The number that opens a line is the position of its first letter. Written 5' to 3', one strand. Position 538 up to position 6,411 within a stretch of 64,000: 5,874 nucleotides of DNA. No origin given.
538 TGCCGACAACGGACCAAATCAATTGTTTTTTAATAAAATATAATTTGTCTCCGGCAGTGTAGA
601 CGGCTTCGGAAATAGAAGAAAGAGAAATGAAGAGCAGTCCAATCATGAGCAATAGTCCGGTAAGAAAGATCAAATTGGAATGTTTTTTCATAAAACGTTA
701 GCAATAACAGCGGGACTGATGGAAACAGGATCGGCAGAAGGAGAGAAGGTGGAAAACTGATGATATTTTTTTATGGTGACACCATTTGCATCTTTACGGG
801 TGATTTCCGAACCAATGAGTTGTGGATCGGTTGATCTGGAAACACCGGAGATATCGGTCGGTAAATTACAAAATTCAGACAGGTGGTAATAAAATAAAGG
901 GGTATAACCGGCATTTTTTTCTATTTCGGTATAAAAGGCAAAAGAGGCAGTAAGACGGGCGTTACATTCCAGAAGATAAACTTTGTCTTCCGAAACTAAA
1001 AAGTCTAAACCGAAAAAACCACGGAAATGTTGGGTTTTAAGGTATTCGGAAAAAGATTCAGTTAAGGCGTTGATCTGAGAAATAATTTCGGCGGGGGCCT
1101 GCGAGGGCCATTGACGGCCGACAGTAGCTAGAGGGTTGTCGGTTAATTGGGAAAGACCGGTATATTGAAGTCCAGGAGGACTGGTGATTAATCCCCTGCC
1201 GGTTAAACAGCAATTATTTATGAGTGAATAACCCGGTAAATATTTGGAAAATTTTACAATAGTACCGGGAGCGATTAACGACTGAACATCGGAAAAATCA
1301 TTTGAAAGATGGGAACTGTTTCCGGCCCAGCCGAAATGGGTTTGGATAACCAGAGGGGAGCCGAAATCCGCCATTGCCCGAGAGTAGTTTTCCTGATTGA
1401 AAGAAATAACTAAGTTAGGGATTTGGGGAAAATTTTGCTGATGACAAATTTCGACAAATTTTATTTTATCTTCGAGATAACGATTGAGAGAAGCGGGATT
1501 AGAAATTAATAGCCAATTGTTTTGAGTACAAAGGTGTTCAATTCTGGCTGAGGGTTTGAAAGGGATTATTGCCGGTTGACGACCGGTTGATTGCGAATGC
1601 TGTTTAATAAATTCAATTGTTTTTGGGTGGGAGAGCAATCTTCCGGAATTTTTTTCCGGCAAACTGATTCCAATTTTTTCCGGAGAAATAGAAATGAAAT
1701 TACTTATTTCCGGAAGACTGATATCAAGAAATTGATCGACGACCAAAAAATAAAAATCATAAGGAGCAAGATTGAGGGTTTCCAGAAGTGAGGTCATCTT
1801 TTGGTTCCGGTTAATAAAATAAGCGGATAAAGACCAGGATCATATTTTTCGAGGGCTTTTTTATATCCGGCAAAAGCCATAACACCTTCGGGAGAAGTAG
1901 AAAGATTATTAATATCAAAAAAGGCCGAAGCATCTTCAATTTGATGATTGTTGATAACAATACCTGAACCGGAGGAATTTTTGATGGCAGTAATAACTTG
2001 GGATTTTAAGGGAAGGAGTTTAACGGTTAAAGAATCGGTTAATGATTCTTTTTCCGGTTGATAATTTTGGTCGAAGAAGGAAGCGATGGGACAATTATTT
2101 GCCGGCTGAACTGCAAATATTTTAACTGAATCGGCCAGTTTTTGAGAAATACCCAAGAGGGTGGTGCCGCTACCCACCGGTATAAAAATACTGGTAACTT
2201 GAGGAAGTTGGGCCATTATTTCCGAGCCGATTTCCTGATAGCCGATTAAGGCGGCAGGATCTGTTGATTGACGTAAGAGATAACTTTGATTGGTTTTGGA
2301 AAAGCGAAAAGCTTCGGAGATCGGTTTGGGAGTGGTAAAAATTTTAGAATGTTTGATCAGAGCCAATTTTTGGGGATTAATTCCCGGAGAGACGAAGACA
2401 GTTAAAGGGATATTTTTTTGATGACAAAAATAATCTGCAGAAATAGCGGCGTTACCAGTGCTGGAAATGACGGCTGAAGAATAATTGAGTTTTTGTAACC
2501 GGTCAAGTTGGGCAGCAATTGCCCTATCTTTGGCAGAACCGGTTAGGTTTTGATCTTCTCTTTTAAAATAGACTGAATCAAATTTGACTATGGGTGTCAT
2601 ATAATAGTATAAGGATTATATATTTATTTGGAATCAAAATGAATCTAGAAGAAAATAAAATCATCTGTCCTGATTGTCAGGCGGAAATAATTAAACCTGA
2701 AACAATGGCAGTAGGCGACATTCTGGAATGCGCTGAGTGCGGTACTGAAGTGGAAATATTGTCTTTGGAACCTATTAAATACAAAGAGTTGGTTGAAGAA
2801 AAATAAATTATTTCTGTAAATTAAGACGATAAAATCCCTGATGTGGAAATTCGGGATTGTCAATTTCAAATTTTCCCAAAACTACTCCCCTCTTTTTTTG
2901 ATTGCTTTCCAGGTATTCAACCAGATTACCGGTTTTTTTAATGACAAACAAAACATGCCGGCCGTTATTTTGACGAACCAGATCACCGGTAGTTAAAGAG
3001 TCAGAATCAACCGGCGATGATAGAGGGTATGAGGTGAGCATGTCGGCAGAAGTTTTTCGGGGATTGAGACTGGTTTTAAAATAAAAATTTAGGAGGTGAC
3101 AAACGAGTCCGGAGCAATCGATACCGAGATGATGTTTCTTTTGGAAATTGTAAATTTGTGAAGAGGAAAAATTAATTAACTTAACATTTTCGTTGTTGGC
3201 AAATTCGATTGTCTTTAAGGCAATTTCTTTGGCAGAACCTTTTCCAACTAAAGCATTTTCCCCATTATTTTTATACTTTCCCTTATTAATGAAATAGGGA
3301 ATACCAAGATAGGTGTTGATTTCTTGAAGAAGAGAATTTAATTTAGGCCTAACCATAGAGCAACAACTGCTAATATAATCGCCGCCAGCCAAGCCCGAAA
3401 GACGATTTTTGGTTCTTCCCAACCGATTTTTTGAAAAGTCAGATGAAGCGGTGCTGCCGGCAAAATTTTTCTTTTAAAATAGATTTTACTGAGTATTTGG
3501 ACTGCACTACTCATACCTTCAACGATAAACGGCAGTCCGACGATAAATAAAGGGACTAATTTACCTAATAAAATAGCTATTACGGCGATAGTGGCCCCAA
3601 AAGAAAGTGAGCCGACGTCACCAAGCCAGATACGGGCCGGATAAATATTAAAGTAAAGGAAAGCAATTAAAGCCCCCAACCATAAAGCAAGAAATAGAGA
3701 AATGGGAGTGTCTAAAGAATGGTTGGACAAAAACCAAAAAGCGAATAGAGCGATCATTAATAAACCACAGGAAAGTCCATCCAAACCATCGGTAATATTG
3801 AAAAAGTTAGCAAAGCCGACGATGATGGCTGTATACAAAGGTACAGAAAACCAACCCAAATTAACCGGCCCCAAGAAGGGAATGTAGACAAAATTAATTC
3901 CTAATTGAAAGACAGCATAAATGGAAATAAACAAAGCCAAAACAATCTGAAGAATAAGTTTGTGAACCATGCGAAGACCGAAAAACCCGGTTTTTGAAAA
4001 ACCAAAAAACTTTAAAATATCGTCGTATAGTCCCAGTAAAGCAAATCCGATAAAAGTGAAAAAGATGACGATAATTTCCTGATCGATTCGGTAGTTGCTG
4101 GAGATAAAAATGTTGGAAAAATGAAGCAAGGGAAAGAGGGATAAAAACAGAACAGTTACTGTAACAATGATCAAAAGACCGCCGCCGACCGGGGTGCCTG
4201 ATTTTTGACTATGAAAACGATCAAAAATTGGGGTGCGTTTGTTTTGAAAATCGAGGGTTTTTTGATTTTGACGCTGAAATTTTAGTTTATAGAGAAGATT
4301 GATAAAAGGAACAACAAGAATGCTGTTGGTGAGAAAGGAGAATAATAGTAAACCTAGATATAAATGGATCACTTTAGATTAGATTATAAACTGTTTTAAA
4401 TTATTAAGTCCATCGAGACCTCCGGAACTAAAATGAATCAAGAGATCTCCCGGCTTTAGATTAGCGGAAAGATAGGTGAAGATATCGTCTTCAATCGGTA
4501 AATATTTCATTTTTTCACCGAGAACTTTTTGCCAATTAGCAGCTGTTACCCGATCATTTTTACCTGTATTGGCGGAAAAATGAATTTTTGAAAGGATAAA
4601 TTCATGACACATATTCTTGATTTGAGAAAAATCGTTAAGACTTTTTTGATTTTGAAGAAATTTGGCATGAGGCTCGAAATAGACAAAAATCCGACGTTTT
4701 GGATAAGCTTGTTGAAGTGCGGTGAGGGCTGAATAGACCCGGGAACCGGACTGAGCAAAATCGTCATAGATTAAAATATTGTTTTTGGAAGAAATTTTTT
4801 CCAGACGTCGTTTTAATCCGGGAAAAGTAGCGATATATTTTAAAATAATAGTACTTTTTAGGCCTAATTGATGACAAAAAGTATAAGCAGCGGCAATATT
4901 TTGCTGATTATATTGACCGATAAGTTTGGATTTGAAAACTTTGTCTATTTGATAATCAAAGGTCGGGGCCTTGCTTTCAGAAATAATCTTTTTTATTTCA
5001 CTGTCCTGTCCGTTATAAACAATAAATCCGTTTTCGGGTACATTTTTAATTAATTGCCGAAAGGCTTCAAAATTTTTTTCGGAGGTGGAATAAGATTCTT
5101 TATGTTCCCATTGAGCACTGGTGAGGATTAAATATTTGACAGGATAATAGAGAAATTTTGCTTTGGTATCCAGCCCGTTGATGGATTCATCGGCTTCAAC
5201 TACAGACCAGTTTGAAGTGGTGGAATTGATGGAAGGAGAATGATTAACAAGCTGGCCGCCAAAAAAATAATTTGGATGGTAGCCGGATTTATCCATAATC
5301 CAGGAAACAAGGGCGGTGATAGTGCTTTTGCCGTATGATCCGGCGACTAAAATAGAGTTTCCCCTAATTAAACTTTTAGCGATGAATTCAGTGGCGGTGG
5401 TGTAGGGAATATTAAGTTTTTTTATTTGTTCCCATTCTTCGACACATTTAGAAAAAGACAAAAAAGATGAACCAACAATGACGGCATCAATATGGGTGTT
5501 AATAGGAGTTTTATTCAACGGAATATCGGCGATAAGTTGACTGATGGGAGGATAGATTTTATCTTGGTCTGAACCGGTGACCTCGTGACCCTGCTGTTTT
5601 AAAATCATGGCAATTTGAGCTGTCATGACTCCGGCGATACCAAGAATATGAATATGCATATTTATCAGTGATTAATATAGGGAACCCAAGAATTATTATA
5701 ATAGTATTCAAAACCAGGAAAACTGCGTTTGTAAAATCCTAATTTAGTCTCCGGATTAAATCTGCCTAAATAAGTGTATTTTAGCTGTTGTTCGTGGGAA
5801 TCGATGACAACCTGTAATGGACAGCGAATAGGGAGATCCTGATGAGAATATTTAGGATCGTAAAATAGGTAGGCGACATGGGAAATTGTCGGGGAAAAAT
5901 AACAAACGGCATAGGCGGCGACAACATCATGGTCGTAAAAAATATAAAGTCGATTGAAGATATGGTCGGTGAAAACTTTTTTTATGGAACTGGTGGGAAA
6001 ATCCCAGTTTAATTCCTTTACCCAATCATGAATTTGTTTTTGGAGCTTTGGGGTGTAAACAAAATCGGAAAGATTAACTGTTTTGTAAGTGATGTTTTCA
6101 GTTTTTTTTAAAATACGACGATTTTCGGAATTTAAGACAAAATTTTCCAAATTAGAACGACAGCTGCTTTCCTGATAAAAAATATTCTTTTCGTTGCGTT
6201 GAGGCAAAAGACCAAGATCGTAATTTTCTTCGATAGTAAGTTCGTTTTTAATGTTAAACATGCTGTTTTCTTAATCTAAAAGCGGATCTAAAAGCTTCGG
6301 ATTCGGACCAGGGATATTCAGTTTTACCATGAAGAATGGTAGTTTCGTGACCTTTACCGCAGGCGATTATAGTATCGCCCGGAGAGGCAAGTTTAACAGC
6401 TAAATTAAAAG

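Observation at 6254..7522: MurE-like ligase missing most of the N-terminal UDP-binding domain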

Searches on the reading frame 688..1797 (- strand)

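Call 13: search_protein_families(library=pfam, proteins=[window:688-1797:-], max_evalue=0.001)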
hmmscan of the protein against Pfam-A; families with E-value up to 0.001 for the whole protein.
window:688-1797:- (369 aa): 2 families
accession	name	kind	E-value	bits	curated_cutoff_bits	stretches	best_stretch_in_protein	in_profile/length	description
PF14397.11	ATPgrasp_ST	-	2.7e-06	27.2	31.4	0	98-160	9-74/278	Sugar-transfer associated ATP-grasp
PF02655.19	ATP-grasp_3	-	9.5e-05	23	23.2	1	225-285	104-160/160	ATP-grasp domain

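Call 68: search_protein_families(library=ncbifam, proteins=[window:688-1797:-], max_evalue=0.01)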
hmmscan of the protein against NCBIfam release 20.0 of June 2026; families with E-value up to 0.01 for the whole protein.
window:688-1797:- (369 aa): 6 families
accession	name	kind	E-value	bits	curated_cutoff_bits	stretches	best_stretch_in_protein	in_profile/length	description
NF005096.0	PRK06524.1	equivalog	6.8e-23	80.5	684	1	53-316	89-357/493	biotin carboxylase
TIGR01369.1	CPSaseII_lrg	equivalog_domain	1.5e-05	22.9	1027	0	234-291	796-850/1052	carbamoyl-phosphate synthase (glutamine-hydrolyzing) large subunit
NF003671.0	PRK05294.1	equivalog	5.3e-05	21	599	0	234-288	793-844/1058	carbamoyl-phosphate synthase large subunit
NF005315.0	PRK06849.1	equivalog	0.0003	19.9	406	1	249-290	242-284/389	hypothetical protein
NF040722.1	MfnD_Meth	equivalog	0.0013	18.3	400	1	254-286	223-255/288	tyramine--L-glutamate ligase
TIGR00768.1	rimK_fam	subfamily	0.0031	16.9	143.4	0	109-175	86-151/276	RimK family alpha-L-glutamate ligase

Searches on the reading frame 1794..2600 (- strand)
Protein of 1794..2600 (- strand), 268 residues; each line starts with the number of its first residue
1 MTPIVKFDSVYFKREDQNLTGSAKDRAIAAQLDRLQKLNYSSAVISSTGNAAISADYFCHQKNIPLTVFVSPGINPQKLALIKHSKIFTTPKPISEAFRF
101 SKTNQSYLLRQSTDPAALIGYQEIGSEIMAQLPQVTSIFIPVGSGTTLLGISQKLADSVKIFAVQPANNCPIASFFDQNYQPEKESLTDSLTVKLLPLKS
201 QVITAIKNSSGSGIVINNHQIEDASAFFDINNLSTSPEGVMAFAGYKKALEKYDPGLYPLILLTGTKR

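Call 13: search_protein_families(library=pfam, proteins=[window:1794-2600:-], max_evalue=0.001)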
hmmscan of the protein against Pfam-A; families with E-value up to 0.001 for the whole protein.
window:1794-2600:- (268 aa): 1 family
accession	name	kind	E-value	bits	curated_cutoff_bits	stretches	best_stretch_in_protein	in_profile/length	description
PF00291.31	PALP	-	1.4e-36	126.8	35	1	5-256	11-286/295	Pyridoxal-phosphate dependent enzyme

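Call 68: search_protein_families(library=ncbifam, proteins=[window:1794-2600:-], max_evalue=0.01)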
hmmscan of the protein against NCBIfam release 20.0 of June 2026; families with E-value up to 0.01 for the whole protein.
window:1794-2600:- (268 aa): 27 families (the best 25 are shown)
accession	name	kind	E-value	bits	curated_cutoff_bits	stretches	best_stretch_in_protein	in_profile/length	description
NF006205.0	PRK08329.1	equivalog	4.7e-23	81.7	358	1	1-254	64-328/347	threonine synthase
NF004170.0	PRK05638.1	equivalog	1.3e-17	63.5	421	1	9-226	81-312/442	threonine synthase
NF004996.0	PRK06381.1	equivalog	3.2e-16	59.2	266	1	5-155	28-187/319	threonine synthase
NF005035.0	PRK06450.1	equivalog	1.6e-15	56.8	301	1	2-265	59-332/338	threonine synthase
NF005292.0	PRK06815.1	equivalog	6.8e-14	51.6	371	1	9-172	37-210/320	threonine/serine dehydratase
TIGR03945.1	PLP_SbnA_fam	equivalog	8.9e-14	51.2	349.95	2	9-84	23-102/304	2,3-diaminopropionate biosynthesis protein SbnA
NF006094.0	PRK08246.1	subfamily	2.7e-13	50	331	1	8-248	37-284/310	serine/threonine dehydratase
NF006050.0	PRK08197.1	equivalog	7.4e-12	44.7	303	1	7-252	95-364/406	threonine synthase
TIGR01127.1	ilvA_1Cterm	equivalog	7.1e-11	41.7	378.75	1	9-224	16-242/380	threonine ammonia-lyase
NF006674.0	PRK09224.1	subfamily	3.8e-10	39.1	577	1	9-252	41-297/508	threonine ammonia-lyase IlvA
TIGR02079.1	THD1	equivalog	6e-10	38.5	440.55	1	9-168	32-206/410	threonine ammonia-lyase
NF006390.0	PRK08639.1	equivalog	4e-09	35.9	421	1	9-174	41-220/418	threonine ammonia-lyase IlvA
NF006389.0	PRK08638.1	equivalog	4.4e-09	35.7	453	1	9-178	43-222/333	bifunctional threonine ammonia-lyase/L-serine ammonia-lyase TdcB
NF009130.0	PRK12483.1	subfamily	1.4e-08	33.8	801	1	9-196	53-254/521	threonine ammonia-lyase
NF005680.0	PRK07476.1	equivalog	3.7e-08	32.7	413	1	9-154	39-191/326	hydroxyectoine utilization dehydratase EutB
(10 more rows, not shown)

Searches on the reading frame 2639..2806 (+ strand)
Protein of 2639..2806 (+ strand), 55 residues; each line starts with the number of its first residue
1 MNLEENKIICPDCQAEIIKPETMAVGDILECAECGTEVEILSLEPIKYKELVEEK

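Call 68: search_protein_families(library=ncbifam, proteins=[window:2639-2806:+], max_evalue=0.01)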
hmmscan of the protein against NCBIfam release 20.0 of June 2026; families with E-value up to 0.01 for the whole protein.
window:2639-2806:+ (55 aa): 5 families
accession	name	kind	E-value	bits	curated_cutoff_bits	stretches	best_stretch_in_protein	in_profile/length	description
TIGR01206.1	lysW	equivalog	1.1e-07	31.6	53.2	1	9-53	4-47/54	lysine biosynthesis protein LysW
NF041070.1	carrier_LysW_Arch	domain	3.8e-07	30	75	1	9-45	4-40/57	alpha-aminoadipate/glutamate carrier protein LysW/ArgW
NF047912.1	ECs_2282_CxxC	subfamily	0.00053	19.9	37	1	7-38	2-37/60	ECs_2282 family putative zinc-binding protein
NF033497.1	rubre_like_arch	subfamily_domain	0.0072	16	32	0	30-38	2-10/34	rubrerythrin-like domain-containing protein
NF001607.0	PRK00398.1-4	equivalog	0.0093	15.7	89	0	26-40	7-21/53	DNA-directed RNA polymerase subunit P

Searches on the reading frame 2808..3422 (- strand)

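Call 3: search_protein_families(library=pfam, proteins=[window:2808-3422:-], max_evalue=0.01)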
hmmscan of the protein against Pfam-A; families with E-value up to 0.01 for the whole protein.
window:2808-3422:- (204 aa): 1 family
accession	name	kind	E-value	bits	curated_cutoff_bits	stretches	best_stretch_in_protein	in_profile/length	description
PF00877.26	NLPC_P60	-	0.00057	20.3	23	1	90-161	3-72/105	NlpC/P60 family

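Call 68: search_protein_families(library=ncbifam, proteins=[window:2808-3422:-], max_evalue=0.01)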
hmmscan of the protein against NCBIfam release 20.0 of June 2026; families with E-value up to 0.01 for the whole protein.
window:2808-3422:- (204 aa): 0 families

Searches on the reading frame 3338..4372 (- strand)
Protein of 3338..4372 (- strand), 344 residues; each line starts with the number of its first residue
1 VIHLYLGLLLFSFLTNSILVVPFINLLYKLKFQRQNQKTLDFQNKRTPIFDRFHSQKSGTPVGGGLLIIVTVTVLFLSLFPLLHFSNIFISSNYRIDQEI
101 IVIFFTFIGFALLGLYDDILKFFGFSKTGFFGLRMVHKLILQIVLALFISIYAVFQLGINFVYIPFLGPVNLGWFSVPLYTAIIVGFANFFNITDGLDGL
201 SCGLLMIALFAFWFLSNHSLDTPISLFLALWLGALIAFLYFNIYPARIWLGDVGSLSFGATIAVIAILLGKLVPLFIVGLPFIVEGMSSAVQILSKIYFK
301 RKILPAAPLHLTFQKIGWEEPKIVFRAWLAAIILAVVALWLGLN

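Call 3: search_protein_families(library=pfam, proteins=[window:3338-4372:-], max_evalue=0.01)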
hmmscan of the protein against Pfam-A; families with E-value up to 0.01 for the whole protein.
window:3338-4372:- (344 aa): 1 family
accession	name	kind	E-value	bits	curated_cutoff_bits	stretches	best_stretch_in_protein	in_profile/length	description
PF00953.26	Glycos_transf_4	-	4.6e-30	105.2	27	1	101-269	2-159/160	Glycosyl transferase family 4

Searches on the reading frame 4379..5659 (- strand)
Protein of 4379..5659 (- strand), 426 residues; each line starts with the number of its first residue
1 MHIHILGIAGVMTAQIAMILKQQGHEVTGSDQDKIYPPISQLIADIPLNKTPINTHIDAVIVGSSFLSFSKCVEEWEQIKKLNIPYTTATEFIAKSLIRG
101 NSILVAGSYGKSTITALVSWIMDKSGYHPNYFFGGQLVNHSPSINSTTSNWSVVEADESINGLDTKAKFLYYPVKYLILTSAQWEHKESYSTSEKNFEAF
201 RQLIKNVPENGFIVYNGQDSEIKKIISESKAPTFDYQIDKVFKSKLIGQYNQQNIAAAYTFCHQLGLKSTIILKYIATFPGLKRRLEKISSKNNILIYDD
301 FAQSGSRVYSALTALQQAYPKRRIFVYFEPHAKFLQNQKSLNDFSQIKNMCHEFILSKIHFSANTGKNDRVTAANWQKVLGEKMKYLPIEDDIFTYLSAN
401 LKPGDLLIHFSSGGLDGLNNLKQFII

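Call 3: search_protein_families(library=pfam, proteins=[window:4379-5659:-], max_evalue=0.01)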
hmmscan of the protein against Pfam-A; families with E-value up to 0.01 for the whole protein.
window:4379-5659:- (426 aa): 5 families
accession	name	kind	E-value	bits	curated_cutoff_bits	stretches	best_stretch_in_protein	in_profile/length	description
PF08245.18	Mur_ligase_M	-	1e-10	42.4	24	1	105-239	1-148/200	Mur ligase middle domain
PF01225.30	Mur_ligase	-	1.3e-06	29.1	21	1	2-95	1-89/95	Mur ligase family, catalytic domain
PF02875.26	Mur_ligase_C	-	4.1e-06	28.1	28.4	1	284-413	1-127/127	Mur ligase, glutamate ligase domain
PF13482.12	RNase_H_2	-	0.00033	21.1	22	1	192-308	42-141/165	RNase_H superfamily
PF24390.1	PRTase-CE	-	0.0043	17.4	27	1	258-362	81-179/253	PRTase-CE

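Call 4: search_protein_families(library=ncbifam, proteins=[window:4379-5659:-], max_evalue=0.01)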
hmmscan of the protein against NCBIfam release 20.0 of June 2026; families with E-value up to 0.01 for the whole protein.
window:4379-5659:- (426 aa): 20 families
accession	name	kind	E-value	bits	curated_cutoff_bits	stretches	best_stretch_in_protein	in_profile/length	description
TIGR01082.1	murC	equivalog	1.8e-59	202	335.1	2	2-231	1-225/449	UDP-N-acetylmuramate--L-alanine ligase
TIGR01081.1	mpl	equivalog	5.9e-49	167.3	388.7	2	2-227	1-230/448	UDP-N-acetylmuramate:L-alanyl-gamma-D-glutamyl-meso-diaminopimelate ligase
NF011171.0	PRK14573.1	equivalog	6.9e-37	126.7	1015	2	2-227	6-225/809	bifunctional UDP-N-acetylmuramate--L-alanine ligase/D-alanine--D-alanine ligase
TIGR01087.1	murD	equivalog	4.6e-17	62.2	211.95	1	3-318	2-338/441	UDP-N-acetylmuramoyl-L-alanine--D-glutamate ligase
NF053645.1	pMurC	equivalog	1.4e-15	56.9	560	2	4-239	2-246/492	pseudomurein biosynthesis peptide ligase pMurC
TIGR01085.1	murE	subfamily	9e-13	47.9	257.3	1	234-327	270-363/472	UDP-N-acetylmuramyl-tripeptide synthetase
NF001126.0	PRK00139.1-4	equivalog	1.1e-12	47.3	373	1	241-326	288-373/486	UDP-N-acetylmuramoyl-L-alanyl-D-glutamate--2,6-diaminopimelate ligase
NF008896.0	PRK11929.1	equivalog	2.5e-11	42.2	1023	1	242-328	302-391/965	bifunctional UDP-N-acetylmuramoyl-L-alanyl-D-glutamate--2,6-diaminopimelate ligase MurE/UDP-N-acetylmuramoyl-tripeptide--D-alanyl-D-alanine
NF001124.0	PRK00139.1-2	equivalog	6.5e-11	41.6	476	1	241-327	297-382/500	UDP-N-acetylmuramoyl-L-alanyl-D-glutamate--2,6-diaminopimelate ligase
NF010628.0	PRK14022.1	equivalog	9.3e-10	37.8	536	1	194-325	242-370/483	UDP-N-acetylmuramoyl-L-alanyl-D-glutamate--L-lysine ligase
NF053648.1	pMurE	equivalog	4.3e-09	35.6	600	1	249-318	284-351/464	pseudomurein biosynthesis peptide ligase pMurE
NF053647.1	pMurD2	equivalog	8.4e-09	34.8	550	1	195-295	191-289/405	pseudomurein biosynthesis peptide ligase pMurD2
NF053646.1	pMurD1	equivalog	6.2e-08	31.7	610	1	242-317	274-350/465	pseudomurein biosynthesis peptide ligase pMurD1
NF033197.0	F430_CfbE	equivalog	4.1e-07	29.3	250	1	224-320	243-338/430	coenzyme F430 synthase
TIGR01143.1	murF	subfamily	5.4e-07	28.9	288.6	1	194-326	195-330/418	UDP-N-acetylmuramoyl-tripeptide--D-alanyl-D-alanine ligase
NF052464.1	L2IsogltmlsynMurTStaph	equivalog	0.00098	18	800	1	229-293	241-306/435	lipid II isoglutaminyl synthase subunit MurT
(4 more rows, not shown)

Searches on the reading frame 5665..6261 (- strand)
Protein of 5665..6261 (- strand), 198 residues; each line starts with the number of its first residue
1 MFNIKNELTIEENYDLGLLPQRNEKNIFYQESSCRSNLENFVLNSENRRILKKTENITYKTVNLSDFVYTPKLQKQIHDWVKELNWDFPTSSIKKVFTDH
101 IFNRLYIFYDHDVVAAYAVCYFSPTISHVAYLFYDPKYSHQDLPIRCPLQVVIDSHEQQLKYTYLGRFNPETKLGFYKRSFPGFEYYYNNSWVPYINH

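Call 3: search_protein_families(library=pfam, proteins=[window:5665-6261:-], max_evalue=0.01)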
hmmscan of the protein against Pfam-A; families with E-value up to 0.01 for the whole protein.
window:5665-6261:- (198 aa): 1 family
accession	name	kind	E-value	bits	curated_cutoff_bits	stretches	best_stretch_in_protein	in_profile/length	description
PF04377.21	ATE_C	-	3.8e-06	27.9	25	1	74-185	10-119/122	Arginine-tRNA-protein transferase, C terminus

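Call 4: search_protein_families(library=ncbifam, proteins=[window:5665-6261:-], max_evalue=0.01)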
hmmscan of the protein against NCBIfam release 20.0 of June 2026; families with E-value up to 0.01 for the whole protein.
window:5665-6261:- (198 aa): 7 families
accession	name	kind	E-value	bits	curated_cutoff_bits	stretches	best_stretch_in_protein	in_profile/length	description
NF002342.0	PRK01305.1-3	equivalog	1.6e-08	34.5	205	1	34-194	74-237/239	arginyltransferase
NF002346.0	PRK01305.2-3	equivalog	8.6e-08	31.9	170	1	33-192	80-242/247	arginyltransferase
NF002341.0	PRK01305.1-1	equivalog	1.1e-07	31.8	252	1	33-194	75-239/247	arginyltransferase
NF002344.0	PRK01305.2-1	equivalog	1.8e-06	27.8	252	1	33-187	64-224/241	arginyltransferase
NF002343.0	PRK01305.1-4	equivalog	4.4e-06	26.1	267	1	122-194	172-243/256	arginyltransferase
NF002345.0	PRK01305.2-2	equivalog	2.9e-05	24.2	246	1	33-192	68-228/230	arginyltransferase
NF002347.0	PRK01305.2-4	equivalog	0.0048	16.8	358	1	34-193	70-231/236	arginyltransferase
